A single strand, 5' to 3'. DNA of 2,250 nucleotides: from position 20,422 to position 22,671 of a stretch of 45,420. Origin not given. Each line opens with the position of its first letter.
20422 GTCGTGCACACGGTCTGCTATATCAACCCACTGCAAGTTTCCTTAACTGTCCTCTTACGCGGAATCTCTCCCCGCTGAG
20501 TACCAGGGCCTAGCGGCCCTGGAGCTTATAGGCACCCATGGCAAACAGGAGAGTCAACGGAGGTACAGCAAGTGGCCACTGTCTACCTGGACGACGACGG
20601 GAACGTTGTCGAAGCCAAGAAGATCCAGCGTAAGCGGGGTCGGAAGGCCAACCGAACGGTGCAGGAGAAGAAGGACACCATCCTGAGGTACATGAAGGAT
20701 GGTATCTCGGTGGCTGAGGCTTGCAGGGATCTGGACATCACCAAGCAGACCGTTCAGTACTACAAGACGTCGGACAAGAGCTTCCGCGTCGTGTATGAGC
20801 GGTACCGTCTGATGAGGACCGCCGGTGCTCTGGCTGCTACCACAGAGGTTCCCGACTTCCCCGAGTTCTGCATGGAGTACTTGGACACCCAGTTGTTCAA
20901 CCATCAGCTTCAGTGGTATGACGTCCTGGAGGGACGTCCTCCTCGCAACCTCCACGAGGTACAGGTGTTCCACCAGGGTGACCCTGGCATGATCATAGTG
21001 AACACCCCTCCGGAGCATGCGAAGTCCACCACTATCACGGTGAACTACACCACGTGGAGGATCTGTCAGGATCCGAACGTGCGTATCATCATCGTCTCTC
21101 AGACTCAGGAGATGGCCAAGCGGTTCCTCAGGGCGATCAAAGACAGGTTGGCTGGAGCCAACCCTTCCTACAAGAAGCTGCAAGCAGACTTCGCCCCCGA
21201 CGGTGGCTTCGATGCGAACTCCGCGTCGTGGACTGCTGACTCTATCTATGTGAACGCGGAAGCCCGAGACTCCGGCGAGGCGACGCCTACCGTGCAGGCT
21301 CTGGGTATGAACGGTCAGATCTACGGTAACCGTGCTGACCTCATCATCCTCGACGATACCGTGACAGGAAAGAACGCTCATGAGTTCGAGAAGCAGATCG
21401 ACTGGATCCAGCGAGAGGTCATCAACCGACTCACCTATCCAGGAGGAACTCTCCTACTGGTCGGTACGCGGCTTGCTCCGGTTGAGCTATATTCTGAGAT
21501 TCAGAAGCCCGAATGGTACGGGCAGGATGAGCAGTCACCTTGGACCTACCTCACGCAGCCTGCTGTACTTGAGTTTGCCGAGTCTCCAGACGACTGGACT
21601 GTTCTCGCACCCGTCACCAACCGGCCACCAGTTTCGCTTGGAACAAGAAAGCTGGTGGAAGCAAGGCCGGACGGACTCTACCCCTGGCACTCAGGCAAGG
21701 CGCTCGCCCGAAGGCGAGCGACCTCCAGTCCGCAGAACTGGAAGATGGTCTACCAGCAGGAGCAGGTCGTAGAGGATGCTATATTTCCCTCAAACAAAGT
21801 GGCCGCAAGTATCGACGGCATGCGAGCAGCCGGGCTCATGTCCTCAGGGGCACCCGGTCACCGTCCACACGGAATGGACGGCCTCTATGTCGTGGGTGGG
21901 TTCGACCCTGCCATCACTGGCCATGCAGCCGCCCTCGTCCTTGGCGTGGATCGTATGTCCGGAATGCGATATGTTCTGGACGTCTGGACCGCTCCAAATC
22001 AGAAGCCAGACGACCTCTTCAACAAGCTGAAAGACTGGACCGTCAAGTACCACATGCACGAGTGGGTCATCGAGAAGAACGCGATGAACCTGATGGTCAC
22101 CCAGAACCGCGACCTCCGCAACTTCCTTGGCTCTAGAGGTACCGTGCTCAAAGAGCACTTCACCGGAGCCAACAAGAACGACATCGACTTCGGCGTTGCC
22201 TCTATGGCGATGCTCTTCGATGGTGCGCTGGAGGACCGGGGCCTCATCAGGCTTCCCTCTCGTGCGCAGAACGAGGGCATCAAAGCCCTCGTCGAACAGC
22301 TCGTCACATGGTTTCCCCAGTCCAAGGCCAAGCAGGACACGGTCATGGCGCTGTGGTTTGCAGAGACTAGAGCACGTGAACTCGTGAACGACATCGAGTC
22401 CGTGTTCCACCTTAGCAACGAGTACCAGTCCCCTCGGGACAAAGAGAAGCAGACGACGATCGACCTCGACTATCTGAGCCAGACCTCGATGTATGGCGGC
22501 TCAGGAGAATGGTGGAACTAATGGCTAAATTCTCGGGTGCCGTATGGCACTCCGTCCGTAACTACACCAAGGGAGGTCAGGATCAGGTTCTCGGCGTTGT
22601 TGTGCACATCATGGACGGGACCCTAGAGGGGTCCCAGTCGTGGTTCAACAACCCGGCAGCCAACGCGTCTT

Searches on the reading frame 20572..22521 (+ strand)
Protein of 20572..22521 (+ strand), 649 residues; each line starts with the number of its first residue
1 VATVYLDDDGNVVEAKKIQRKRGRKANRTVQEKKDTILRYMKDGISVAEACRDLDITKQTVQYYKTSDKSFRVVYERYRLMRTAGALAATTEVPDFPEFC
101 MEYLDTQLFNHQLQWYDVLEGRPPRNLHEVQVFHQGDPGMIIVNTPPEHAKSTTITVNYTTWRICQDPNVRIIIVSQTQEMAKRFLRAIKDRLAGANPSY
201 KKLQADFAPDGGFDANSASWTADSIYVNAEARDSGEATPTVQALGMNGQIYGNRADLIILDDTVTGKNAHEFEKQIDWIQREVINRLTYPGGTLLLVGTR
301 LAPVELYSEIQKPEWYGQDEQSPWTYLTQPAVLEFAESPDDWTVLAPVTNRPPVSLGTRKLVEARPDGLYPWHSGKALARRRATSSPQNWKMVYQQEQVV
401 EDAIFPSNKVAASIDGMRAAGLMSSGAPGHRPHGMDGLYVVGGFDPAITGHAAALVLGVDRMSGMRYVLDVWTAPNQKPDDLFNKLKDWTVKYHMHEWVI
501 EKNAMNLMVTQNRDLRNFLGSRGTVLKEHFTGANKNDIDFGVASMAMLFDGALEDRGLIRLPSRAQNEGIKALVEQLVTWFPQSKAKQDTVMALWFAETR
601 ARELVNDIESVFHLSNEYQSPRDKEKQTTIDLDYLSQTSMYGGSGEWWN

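Call 13: search_dna_similar(query=window:20572-22521:+, collection=phages, mode=protein, max_rows=25)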
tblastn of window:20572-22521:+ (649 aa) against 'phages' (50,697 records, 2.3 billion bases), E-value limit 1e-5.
Records with a match: 934; places in all: 934; records where one place covers at least 80% of the query: 31.
Best place of each record, by identity: 60-80% 27; <60% 907.
By first word of the organism name: Klebsiella 353; Escherichia 113; Pseudomonas 84; Mycobacterium 64; Salmonella 55; Streptomyces 29; Ralstonia 25; Kayfunavirus 17; Enterobacter 14; Gordonia 13; and 56 more.
By host as written in the record: Klebsiella pneumoniae 174; - 103; Escherichia coli 57; Mycobacterium smegmatis mc2 155 37; Klebsiella pneumoniae 135080 29; Salmonella enterica subsp. enterica serovar Typhi 25; Mycobacterium smegmatis mc#155 12; Ralstonia solanacearum 12; and 271 more.
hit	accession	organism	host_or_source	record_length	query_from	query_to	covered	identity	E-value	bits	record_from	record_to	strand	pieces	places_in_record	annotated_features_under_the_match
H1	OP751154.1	Streptomyces phage Stella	Streptomyces viridochromogenes DSM40736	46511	1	648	100%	62.2%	0e+0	870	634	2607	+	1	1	2: terminase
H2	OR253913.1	Streptomyces phage Dennebes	Streptomyces mirabilis NRRL B-2400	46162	1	648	100%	61.9%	0e+0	865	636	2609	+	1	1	1: Terminase large subunit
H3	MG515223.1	Streptomyces phage WRightOn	Streptomyces viridochromogenes DSM40736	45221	1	648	100%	61.4%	0e+0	853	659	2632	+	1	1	terminase | endonuclease VII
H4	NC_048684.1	Streptomyces phage WRightOn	Streptomyces viridochromogenes DSM40736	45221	1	648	100%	61.4%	0e+0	853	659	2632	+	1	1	terminase large subunit | endonuclease VII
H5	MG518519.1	Streptomyces phage Manuel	Streptomyces lividans JI 1326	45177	1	648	100%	61.4%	0e+0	853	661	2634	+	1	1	terminase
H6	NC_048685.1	Streptomyces phage Manuel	Streptomyces lividans JI 1326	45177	1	648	100%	61.4%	0e+0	853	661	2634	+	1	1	terminase large subunit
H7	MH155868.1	Streptomyces phage FlowerPower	Streptomyces scabiei RL-34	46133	1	648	100%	61.2%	0e+0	842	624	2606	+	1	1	1: terminase | 2: endolysin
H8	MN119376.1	Streptomyces phage Geostin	Streptomyces scabiei RL-34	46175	1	648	100%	61.2%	0e+0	842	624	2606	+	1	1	1: terminase | 2: endolysin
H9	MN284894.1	Streptomyces phage Fabian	Streptomyces scabiei RL-34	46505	1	648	100%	61.2%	0e+0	842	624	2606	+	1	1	1: terminase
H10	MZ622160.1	Streptomyces phage RetrieverFever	Streptomyces scabiei RL-34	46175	1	648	100%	61.2%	0e+0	842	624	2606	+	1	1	1: terminase large subunit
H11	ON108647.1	Streptomyces phage Vorvolakos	Streptomyces scabiei RL-34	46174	1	648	100%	61.2%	0e+0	842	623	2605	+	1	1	1: terminase large subunit | 2: endolysin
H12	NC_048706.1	Streptomyces phage FlowerPower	Streptomyces scabiei RL-34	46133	1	648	100%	61.2%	0e+0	842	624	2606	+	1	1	1: terminase large subunit | 2: endolysin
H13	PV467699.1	Streptomyces phage Gremlin23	Streptomyces scabiei RL-34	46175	1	648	100%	61.2%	0e+0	842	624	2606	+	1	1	1: terminase large subunit | 2: endolysin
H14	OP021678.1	Streptomyces phage RosePharie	Streptomyces lividans JI 1326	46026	1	648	100%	61.0%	0e+0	857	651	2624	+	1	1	1: terminase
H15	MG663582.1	Streptomyces phage HaugeAnator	Streptomyces griseus ATCC 10137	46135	1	648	100%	60.9%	0e+0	845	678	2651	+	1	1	terminase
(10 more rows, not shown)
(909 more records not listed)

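Call 21: find_related_loci(query=window:20572-22521:+, collection=viral_contigs, flank=10000)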
Query window:20572-22521:+ (649 aa) in viral_contigs; peptide patterns used: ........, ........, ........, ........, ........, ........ (x = any residue, [..] = any of these).
172 stretches matched a pattern; 165 encode a relative of the query (tblastn E <= 1e-3); the best 80 are kept; 80 distinct loci.
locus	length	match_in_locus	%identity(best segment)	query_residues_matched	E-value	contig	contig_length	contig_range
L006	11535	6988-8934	88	1-649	0e+0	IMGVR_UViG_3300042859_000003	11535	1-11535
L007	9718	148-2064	89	1-641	0e+0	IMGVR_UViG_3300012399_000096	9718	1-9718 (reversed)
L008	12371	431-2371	88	1-649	0e+0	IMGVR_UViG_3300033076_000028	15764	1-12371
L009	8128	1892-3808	89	1-641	0e+0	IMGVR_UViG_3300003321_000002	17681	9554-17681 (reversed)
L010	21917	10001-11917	89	1-641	0e+0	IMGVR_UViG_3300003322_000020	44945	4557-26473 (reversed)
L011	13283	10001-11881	88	23-649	0e+0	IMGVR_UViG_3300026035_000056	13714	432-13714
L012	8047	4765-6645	88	23-649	0e+0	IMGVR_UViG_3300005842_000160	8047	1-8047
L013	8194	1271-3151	88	23-649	0e+0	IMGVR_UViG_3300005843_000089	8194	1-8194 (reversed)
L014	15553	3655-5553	87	16-648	0e+0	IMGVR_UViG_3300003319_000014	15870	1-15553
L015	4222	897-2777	88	23-649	0e+0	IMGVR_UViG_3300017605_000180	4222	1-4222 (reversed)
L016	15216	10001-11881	88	23-649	0e+0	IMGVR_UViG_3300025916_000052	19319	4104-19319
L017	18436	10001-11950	86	1-649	0e+0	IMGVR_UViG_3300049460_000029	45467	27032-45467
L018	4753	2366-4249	88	23-649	0e+0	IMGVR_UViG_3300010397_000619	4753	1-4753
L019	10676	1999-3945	85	1-648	0e+0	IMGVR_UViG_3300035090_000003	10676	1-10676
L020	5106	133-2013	86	23-649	0e+0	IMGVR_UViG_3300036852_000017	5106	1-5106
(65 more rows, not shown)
